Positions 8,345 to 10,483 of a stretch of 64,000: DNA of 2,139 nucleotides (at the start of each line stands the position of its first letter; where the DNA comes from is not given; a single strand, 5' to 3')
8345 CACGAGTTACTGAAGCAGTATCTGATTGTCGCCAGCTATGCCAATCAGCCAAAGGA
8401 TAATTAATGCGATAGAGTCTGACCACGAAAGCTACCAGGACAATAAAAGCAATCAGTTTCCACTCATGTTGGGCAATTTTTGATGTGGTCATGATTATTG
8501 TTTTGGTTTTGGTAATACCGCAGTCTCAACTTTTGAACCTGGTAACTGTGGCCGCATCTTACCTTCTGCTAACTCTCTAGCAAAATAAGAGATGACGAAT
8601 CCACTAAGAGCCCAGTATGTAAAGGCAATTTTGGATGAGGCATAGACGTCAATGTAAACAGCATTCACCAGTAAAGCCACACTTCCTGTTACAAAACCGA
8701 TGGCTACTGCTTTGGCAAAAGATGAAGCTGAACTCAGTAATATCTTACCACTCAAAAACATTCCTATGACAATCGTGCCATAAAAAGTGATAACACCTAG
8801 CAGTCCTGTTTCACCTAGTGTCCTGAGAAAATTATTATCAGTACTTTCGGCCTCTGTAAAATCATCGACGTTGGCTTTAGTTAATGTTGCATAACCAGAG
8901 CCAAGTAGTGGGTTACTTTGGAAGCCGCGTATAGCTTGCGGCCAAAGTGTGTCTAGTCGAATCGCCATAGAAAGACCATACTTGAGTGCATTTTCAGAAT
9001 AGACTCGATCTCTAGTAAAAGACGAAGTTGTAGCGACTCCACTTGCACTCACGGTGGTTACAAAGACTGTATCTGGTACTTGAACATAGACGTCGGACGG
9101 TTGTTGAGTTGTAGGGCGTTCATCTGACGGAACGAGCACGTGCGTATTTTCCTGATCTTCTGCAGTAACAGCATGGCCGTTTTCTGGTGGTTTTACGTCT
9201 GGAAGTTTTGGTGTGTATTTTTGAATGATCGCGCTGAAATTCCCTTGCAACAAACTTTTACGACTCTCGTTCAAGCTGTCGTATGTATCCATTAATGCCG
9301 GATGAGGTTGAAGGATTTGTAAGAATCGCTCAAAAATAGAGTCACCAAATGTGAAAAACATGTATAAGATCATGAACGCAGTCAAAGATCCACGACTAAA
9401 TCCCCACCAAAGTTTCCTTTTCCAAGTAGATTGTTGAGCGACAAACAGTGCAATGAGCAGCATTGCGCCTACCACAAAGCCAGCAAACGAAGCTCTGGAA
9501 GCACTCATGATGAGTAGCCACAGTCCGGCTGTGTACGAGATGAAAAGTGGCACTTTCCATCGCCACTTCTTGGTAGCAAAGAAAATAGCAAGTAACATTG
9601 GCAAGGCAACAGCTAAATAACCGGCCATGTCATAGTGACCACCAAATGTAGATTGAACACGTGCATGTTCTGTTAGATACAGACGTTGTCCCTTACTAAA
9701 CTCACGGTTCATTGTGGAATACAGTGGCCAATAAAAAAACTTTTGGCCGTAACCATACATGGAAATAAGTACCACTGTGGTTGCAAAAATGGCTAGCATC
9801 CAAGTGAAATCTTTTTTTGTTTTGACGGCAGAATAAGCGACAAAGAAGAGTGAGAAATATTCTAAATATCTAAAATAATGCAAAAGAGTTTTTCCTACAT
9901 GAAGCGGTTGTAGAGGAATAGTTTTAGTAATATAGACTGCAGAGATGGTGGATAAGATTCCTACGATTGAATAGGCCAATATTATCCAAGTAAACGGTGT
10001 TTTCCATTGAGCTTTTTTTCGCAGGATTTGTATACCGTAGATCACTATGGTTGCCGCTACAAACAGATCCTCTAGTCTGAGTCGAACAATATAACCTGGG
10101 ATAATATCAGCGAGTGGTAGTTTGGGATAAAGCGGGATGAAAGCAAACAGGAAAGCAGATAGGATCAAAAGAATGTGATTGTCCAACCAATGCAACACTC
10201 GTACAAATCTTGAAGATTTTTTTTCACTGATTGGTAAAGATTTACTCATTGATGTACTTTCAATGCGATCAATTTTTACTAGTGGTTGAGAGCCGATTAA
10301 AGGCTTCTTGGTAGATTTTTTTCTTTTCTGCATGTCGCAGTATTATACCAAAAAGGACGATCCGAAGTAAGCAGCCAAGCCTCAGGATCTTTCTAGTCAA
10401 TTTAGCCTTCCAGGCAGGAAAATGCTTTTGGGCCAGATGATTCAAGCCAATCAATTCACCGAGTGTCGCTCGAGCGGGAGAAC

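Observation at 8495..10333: Wzy_C / O-antigen-ligase-like protein (PglL/WaaL-type) with a Pro/Thr-rich extracytoplasmic loop and a His-to-Asp change in the ligase motif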

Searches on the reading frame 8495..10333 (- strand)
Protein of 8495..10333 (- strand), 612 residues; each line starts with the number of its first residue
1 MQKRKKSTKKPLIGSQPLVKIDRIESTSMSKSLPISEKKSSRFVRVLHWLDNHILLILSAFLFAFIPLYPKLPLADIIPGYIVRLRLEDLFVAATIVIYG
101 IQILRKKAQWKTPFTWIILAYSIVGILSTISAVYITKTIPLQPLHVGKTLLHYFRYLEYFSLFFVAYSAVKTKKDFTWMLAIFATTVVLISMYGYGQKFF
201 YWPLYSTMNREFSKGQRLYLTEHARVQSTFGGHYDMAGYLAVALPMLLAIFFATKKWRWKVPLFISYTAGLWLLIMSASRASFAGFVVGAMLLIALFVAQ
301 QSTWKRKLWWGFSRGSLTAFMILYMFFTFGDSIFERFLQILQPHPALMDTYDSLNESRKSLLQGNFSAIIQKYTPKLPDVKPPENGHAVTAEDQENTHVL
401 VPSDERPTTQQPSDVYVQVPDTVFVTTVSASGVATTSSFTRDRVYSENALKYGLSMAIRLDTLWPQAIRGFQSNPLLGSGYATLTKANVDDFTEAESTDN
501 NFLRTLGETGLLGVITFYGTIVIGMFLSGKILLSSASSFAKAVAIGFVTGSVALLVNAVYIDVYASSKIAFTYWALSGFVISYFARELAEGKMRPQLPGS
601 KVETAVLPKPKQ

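Call 3: search_protein_families(library=pfam, proteins=[window:8495-10333:-], max_evalue=1)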
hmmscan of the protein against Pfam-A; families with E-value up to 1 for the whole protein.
window:8495-10333:- (612 aa): 3 families
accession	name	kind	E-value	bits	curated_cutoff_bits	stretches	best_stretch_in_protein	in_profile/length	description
PF04932.20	Wzy_C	-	1.5e-09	38.3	31.7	2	453-517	78-148/149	O-Antigen ligase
PF01901.21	O_anti_polymase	-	0.006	16.4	24.2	1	70-195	44-152/335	Putative O-antigen polymerase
PF09071.16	Alpha-amyl_C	-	0.15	12.3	27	1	501-542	12-50/67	Alpha-amylase, C terminal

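Call 4: search_protein_families(library=ncbifam, proteins=[window:8495-10333:-], max_evalue=1)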
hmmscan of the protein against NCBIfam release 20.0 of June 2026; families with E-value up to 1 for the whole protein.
window:8495-10333:- (612 aa): 2 families
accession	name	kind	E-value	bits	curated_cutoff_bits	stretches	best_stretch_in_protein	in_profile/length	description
TIGR00947.1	2A73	equivalog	0.00098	18.2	366.4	1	103-324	57-264/425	IctB family putative bicarbonate transporter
NF047874.1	MASE3_PAS_HK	subfamily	0.48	9.1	560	1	91-193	23-126/655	MASE3 domain-containing sensor histidine kinase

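Call 5: find_homologous_proteins(query=window:8495-10333:-)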
Query window:8495-10333:- (612 aa): 2275 proteins with E <= 0.001 among 8000 candidates; the best 120 are listed.
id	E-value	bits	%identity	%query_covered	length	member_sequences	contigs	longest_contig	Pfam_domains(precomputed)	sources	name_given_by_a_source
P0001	0.0e+0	1361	100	100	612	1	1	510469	PF04932.21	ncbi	ncbi:MAG: hypothetical protein ABI425_00760 [Patescibacteria group bacterium]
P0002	2.0e-294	996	74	98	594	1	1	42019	PF04932.21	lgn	-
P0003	1.6e-274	930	68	100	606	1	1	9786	PF04932.21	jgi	jgi:hypothetical protein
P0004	7.5e-270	915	69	91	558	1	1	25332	PF04932.21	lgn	-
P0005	6.2e-264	895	68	91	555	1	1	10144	PF04932.21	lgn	-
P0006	1.5e-262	891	69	91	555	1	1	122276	PF04932.21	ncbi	-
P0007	1.4e-244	831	61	100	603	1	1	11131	PF04932.21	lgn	-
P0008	1.3e-243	828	64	92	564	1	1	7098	PF04932.21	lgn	-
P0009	1.4e-233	795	59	100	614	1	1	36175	PF04932.21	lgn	-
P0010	2.2e-213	728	57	93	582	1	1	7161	PF04932.21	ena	-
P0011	7.3e-209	713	59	88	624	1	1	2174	PF04932.21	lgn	-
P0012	2.1e-207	709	56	95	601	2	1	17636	PF04932.21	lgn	-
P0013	2.1e-204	699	56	95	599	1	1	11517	PF04932.21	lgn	-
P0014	2.0e-203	695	56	95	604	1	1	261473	PF04932.21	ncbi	-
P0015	3.4e-203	695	56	95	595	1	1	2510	PF04932.21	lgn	-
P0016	1.7e-202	692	58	87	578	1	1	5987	PF04932.21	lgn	-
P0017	2.6e-198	679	56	88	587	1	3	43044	PF04932.21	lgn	-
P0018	1.4e-195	670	55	90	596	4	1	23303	PF04932.21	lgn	-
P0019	4.5e-195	668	55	95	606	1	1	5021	PF04932.21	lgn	-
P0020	1.9e-194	666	53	96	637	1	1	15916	PF04932.21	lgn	-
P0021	2.1e-194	666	55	88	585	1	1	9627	PF04932.21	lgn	-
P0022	5.6e-192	658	55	88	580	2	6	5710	PF04932.21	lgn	-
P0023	3.9e-191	655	53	88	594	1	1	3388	PF04932.21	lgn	-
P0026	4.2e-187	642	53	89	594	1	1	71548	PF04932.21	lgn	-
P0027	9.1e-186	637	49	99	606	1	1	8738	PF04932.21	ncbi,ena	-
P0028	2.1e-185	636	54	88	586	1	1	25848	PF04932.21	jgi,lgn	-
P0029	2.8e-185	635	53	88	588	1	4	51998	PF04932.21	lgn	-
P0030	3.5e-185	635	53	91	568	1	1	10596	PF04932.21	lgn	-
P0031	5.1e-185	635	53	89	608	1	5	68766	PF04932.21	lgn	-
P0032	2.1e-184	633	54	89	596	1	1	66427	PF04932.21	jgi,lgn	-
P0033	3.2e-184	632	54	90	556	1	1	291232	PF04932.21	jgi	jgi:hypothetical protein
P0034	5.2e-184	631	49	98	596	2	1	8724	PF04932.21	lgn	-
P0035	5.9e-184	631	53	92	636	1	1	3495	PF04932.21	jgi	jgi:hypothetical protein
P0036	7.9e-183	627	51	93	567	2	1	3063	PF04932.21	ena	-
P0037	1.4e-182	627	51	91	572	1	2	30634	PF04932.21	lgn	-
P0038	1.8e-182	626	53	88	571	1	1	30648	PF04932.21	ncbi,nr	ncbi:MAG: O-antigen ligase family protein [bacterium]|nr:O-antigen ligase family protein [bacterium]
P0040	2.2e-182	626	50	93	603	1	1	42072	PF04932.21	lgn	-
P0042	7.6e-182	624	52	90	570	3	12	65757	PF04932.21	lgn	-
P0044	1.4e-181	623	53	89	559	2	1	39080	PF04932.21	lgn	-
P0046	2.7e-181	622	50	97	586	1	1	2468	PF04932.21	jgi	-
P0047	2.7e-181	622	52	90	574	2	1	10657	PF04932.21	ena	-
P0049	5.9e-181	621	53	89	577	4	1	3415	PF04932.21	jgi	-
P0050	6.4e-181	621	52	90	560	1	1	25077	PF04932.21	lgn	-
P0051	7.8e-181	621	53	91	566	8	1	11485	PF04932.21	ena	-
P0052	7.8e-181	621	51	88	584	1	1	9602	PF04932.21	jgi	jgi:hypothetical protein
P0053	8.7e-181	621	53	88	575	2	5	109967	PF04932.21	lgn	-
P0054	1.2e-180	620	53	92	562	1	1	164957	PF04932.21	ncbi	-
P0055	1.6e-180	620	51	91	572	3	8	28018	PF04932.21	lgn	-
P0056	2.0e-180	619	53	91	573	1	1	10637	PF04932.21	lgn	-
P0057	2.1e-180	619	52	90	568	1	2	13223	PF04932.21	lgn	-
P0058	4.1e-180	618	53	92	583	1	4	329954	PF04932.21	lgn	-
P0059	4.6e-180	618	54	85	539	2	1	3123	PF04932.21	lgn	-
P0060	7.6e-180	618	53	89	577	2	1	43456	PF04932.21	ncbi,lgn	-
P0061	1.1e-179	617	51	91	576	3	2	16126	PF04932.21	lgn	-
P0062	1.2e-179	617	52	92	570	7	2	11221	PF04932.21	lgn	-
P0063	2.3e-179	616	52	88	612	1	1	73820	PF04932.21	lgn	-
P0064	3.3e-179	615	53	90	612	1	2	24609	PF04932.21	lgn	-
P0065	6.3e-179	615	51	88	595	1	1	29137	PF04932.21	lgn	-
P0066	1.5e-178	613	50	90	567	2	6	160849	PF04932.21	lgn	-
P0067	2.3e-178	613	54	88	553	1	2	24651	PF04932.21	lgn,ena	-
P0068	2.7e-178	612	52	88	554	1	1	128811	PF04932.21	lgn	-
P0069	4.3e-178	612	52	90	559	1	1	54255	PF04932.21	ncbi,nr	ncbi:MAG: hypothetical protein GF381_03435 [Candidatus Pacebacteria bacterium]|nr:hypothetical prote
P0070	5.4e-178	611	51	90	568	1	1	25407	PF04932.21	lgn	-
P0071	1.0e-177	611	52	89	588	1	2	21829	PF04932.21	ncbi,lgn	-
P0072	1.1e-177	610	53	90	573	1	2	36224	PF04932.21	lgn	-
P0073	1.7e-177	610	51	88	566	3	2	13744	PF04932.21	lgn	-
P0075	2.0e-177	610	54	88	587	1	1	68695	PF04932.21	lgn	-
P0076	2.1e-177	609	50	88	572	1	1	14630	PF04932.21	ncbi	-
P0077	2.4e-177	609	51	92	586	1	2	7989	PF04932.21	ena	-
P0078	2.5e-177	609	51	89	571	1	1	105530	PF04932.21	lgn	-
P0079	3.2e-177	609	52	91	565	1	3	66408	PF04932.21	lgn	-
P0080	3.4e-177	609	53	88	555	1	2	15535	PF04932.21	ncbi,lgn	-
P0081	4.1e-177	609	52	93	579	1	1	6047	PF04932.21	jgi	jgi:hypothetical protein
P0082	5.5e-177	608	53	88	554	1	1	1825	PF04932.21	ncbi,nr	ncbi:MAG: O-antigen ligase family protein, partial [Candidatus Doudnabacteria bacterium]|nr:O-antige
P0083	7.1e-177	608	50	91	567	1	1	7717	PF04932.21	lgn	-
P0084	9.0e-177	607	52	91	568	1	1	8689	PF04932.21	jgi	jgi:hypothetical protein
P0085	1.2e-176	607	52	89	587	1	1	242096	PF04932.21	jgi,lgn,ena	-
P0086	1.4e-176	607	51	90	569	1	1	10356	PF04932.21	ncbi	-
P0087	1.5e-176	607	51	91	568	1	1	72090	PF04932.21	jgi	jgi:hypothetical protein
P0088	1.8e-176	606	50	89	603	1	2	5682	PF04932.21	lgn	-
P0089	2.3e-176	606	51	89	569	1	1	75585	PF04932.21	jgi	jgi:hypothetical protein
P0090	3.6e-176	605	53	88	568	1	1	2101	PF04932.21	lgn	-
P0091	4.0e-176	605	50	92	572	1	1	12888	PF04932.21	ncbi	-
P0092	4.5e-176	605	51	89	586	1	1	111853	PF04932.21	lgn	-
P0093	6.3e-176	605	50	88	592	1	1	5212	PF04932.21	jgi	jgi:hypothetical protein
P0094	1.0e-175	604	50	90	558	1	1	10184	PF04932.21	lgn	-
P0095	1.3e-175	604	51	93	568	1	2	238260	PF04932.21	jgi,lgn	-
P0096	1.3e-175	604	52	89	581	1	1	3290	PF04932.21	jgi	jgi:hypothetical protein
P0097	1.5e-175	603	52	91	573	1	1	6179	PF04932.21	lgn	-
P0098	1.6e-175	603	50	91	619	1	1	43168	PF04932.21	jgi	-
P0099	1.6e-175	603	50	90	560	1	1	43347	PF04932.21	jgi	jgi:hypothetical protein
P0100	1.7e-175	603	51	92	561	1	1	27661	PF04932.21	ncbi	ncbi:MAG: O-antigen ligase family protein [Patescibacteria group bacterium]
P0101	2.1e-175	603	53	89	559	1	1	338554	PF04932.21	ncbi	-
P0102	2.6e-175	603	50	89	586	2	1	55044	PF04932.21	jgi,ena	-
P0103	2.8e-175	603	52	88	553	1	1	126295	PF04932.21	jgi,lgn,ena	-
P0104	4.3e-175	602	51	89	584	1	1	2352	PF04932.21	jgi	jgi:hypothetical protein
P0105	5.1e-175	602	51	91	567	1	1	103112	PF04932.21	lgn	-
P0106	5.6e-175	601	51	92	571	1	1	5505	PF04932.21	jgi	jgi:hypothetical protein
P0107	5.9e-175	601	50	92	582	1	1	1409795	PF04932.21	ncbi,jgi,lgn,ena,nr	ncbi:MAG TPA: O-antigen ligase family protein [Vitreimonas sp.]|nr:O-antigen ligase family protein [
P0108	9.8e-175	601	51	86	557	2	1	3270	PF04932.21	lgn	-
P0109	1.1e-174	600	51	92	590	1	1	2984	PF04932.21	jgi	jgi:hypothetical protein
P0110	1.3e-174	600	53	88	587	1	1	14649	PF04932.21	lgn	-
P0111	1.9e-174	600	53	88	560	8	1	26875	PF04932.21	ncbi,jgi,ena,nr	ncbi:MAG: hypothetical protein COU65_04120 [Candidatus Pacebacteria bacterium CG10_big_fil_rev_8_21_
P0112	3.0e-174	599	52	90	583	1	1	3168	PF04932.21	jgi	-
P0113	3.1e-174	599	50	88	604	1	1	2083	PF04932.21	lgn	-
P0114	3.4e-174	599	49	94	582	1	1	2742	PF04932.21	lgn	-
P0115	3.4e-174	599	51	90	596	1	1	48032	PF04932.21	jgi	jgi:hypothetical protein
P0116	3.6e-174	599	52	86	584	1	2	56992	PF04932.21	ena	-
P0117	5.1e-174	598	52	88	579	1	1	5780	PF04932.21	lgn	-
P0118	5.9e-174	598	52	89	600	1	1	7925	PF04932.21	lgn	-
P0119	6.3e-174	598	49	91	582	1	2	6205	PF04932.21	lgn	-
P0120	8.3e-174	598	53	88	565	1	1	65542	PF04932.21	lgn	-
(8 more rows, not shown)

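Call 6: search_solved_structures(query=window:8495-10333:-, max_evalue=10, show_alignments=3)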
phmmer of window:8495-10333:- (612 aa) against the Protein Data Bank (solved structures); distinct sequences matched with E-value up to 10: 1.
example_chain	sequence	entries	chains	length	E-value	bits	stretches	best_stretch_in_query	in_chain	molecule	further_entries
9f5x_2F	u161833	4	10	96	0.6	11.9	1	227-266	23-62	Cox5c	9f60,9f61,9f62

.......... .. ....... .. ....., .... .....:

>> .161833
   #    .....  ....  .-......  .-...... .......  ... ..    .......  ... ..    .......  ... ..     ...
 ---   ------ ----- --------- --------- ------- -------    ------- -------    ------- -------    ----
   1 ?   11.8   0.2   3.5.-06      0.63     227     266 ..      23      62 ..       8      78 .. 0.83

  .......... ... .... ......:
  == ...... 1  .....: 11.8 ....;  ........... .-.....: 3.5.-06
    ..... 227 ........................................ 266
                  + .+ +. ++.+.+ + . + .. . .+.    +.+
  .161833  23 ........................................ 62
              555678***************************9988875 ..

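Call 12: search_solved_structures(query=A1, max_evalue=10, show_alignments=5)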
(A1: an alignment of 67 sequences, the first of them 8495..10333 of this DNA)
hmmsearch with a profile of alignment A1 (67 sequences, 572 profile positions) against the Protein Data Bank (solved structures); distinct sequences matched with E-value up to 10: 0.

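Call 16: search_protein_families(library=pfam, alignment_id=A1, max_evalue=0.01)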
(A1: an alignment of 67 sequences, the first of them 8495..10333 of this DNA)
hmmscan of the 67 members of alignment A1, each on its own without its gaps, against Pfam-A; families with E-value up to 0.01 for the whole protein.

A. member 1, window:8495-10333:- (612 aa): 2 families
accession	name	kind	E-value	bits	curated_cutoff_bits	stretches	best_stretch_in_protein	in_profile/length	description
PF04932.20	Wzy_C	-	1.5e-09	38.3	31.7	2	453-517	78-148/149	O-Antigen ligase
PF01901.21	O_anti_polymase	-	0.006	16.4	24.2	1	70-195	44-152/335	Putative O-antigen polymerase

B. families by the number of members that match (of 67 scanned): 4 families
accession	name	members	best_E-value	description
PF04932.20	Wzy_C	67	5.6e-14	O-Antigen ligase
PF04246.17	RseC_MucC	1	0.0048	Positive regulator of sigma(E), RseC/MucC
PF01901.21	O_anti_polymase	1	0.006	Putative O-antigen polymerase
PF04367.18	DUF502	1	0.0078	Protein of unknown function (DUF502)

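Call 17: find_encoding_contigs(protein=P0014, flank=6000, max_places=1)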
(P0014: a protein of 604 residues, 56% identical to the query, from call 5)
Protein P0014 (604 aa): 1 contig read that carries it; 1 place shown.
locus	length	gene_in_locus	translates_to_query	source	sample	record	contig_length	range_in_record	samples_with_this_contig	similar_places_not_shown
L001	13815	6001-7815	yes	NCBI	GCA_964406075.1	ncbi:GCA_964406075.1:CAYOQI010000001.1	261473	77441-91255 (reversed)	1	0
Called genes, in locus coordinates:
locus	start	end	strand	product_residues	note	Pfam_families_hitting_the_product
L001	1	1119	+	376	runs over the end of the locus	PF13439:Glyco_transf_4, PF20706:GT4-conflict (weak), PF00534:Glycos_transf_1, PF13692:Glyco_trans_1_4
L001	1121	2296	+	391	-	PF13439:Glyco_transf_4, PF00534:Glycos_transf_1, PF13692:Glyco_trans_1_4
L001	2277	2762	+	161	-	PF02075:RuvC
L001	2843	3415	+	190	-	PF01330:RuvA_N, PF14520:HHH_5, PF07499:RuvA_C (weak)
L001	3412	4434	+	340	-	PF05496:RuvB_N, PF01078:Mg_chelatase (faint), PF00004:AAA, PF07728:AAA_5, PF17864:AAA_lid_4, PF05491:WHD_RuvB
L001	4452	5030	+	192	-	PF00132:Hexapep, PF14602:Hexapep_2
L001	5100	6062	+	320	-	PF00535:Glycos_transf_2, PF13641:Glyco_tranf_2_3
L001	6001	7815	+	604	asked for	PF04932:Wzy_C (weak)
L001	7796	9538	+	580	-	PF13231:PMT_2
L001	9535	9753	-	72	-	-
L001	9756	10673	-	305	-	PF02826:2-Hacid_dh_C (weak), PF03446:NAD_binding_2, PF03807:F420_oxidored (faint), PF00393:6PGD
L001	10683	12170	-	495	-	PF00479:G6PD_N, PF02781:G6PD_C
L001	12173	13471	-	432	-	PF00342:PGI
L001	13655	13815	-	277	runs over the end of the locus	-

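Call 18: find_encoding_contigs(protein=P0101, flank=6000, max_places=1)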
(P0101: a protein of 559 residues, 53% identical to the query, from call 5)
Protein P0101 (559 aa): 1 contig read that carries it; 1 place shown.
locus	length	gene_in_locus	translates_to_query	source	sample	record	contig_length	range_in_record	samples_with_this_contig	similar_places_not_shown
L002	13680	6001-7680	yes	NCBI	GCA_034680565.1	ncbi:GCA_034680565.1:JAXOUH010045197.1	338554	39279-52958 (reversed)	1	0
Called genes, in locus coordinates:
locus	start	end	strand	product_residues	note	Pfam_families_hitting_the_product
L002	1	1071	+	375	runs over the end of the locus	PF13439:Glyco_transf_4, PF00534:Glycos_transf_1, PF13692:Glyco_trans_1_4, PF20706:GT4-conflict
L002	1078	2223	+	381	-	PF13439:Glyco_transf_4 (weak), PF00534:Glycos_transf_1, PF13692:Glyco_trans_1_4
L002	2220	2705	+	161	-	PF02075:RuvC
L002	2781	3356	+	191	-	PF01330:RuvA_N, PF14520:HHH_5, PF07499:RuvA_C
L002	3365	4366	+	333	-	PF01078:Mg_chelatase (faint), PF05496:RuvB_N, PF00004:AAA, PF07728:AAA_5, PF17864:AAA_lid_4, PF05491:WHD_RuvB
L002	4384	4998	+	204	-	PF00132:Hexapep, PF14602:Hexapep_2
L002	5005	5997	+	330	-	PF00535:Glycos_transf_2, PF10111:Glyco_tranf_2_2, PF13641:Glyco_tranf_2_3, PF13506:Glyco_transf_21 (faint)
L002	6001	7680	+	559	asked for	PF04932:Wzy_C (weak)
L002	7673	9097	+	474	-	PF02366:PMT, PF13231:PMT_2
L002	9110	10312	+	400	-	PF13439:Glyco_transf_4, PF00534:Glycos_transf_1, PF13692:Glyco_trans_1_4, PF13524:Glyco_trans_1_2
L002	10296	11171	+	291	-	PF00535:Glycos_transf_2, PF13641:Glyco_tranf_2_3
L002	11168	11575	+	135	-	-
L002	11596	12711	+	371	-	PF13439:Glyco_transf_4, PF13579:Glyco_trans_4_4 (faint), PF20706:GT4-conflict, PF00534:Glycos_transf_1, PF13692:Glyco_trans_1_4, PF13524:Glyco_trans_1_2 (weak)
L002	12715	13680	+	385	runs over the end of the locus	PF20706:GT4-conflict, PF00534:Glycos_transf_1, PF13692:Glyco_trans_1_4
